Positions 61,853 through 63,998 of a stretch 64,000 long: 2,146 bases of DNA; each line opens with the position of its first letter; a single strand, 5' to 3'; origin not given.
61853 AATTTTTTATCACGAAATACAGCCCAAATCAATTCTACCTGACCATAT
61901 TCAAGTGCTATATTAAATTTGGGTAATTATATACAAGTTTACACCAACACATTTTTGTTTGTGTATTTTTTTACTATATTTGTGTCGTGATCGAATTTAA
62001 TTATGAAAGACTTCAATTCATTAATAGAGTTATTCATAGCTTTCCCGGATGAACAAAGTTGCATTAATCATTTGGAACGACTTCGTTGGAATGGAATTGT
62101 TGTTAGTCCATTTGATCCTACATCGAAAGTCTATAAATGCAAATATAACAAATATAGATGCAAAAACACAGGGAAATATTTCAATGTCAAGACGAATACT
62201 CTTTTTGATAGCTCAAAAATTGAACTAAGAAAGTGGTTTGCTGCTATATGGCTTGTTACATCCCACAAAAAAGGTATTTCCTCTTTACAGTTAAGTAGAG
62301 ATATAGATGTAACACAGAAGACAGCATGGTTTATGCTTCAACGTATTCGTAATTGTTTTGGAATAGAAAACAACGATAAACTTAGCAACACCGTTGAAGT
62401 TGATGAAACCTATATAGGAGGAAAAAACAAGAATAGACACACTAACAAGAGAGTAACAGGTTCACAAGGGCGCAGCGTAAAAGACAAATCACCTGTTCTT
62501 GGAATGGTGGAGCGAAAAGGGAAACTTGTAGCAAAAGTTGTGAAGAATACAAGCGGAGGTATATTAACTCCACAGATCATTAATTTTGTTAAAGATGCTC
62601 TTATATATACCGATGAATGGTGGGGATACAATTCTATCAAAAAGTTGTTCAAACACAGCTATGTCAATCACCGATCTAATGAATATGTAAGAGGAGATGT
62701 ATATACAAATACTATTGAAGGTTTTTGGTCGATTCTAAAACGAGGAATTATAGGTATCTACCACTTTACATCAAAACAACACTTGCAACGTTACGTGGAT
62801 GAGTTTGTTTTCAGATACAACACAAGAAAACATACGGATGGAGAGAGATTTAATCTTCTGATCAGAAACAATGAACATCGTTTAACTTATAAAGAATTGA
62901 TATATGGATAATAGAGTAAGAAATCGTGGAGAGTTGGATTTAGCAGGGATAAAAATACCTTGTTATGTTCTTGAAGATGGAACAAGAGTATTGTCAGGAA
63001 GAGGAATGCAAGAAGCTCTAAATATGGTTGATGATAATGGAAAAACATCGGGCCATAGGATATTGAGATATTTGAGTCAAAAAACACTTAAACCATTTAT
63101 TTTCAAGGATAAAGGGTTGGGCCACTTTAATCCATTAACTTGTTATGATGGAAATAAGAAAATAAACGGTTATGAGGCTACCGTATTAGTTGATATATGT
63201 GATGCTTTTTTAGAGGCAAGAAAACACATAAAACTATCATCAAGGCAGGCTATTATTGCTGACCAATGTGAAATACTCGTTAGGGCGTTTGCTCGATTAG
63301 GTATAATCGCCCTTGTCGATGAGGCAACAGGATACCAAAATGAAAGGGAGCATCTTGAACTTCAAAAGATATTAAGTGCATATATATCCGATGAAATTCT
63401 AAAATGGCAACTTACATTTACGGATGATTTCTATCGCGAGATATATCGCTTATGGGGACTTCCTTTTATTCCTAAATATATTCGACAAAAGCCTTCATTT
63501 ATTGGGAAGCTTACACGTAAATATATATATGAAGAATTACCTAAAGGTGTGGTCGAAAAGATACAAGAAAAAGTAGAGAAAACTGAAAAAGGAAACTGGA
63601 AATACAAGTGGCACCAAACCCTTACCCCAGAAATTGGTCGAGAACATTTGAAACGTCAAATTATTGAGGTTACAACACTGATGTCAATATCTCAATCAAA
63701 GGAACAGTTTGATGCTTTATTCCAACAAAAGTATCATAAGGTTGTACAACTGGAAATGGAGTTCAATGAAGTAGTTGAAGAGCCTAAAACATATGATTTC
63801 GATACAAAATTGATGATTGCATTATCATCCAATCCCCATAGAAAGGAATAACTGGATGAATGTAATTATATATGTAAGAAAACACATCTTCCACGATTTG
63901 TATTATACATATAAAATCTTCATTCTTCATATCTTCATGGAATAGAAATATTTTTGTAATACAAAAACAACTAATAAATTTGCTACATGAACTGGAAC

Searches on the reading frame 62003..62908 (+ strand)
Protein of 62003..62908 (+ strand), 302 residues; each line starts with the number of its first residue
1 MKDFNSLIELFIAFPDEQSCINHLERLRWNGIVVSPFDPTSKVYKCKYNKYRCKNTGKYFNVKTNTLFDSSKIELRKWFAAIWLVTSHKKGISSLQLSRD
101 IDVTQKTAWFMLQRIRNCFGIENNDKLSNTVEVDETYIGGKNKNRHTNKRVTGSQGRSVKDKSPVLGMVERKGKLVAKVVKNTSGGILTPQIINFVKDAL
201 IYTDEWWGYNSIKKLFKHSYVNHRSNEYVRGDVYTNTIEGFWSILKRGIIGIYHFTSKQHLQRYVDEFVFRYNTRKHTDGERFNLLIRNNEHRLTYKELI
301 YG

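Call 48: search_protein_families(library=pfam, proteins=[window:62003-62908:+], max_evalue=0.001)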
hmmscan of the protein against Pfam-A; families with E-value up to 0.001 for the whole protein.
window:62003-62908:+ (302 aa): 1 family
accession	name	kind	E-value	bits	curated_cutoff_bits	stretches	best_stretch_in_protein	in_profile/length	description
PF12762.13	DDE_Tnp_IS1595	-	3.3e-44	151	27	1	126-273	1-153/153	ISXO2-like transposase domain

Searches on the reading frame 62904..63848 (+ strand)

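Call 48: search_protein_families(library=pfam, proteins=[window:62904-63848:+], max_evalue=0.001)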
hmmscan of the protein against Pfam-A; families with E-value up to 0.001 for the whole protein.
window:62904-63848:+ (315 aa): 1 family
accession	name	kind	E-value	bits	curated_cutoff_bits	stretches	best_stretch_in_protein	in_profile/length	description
PF10546.14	P63C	-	1.1e-25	90.5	26.1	1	156-249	1-93/93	P63C domain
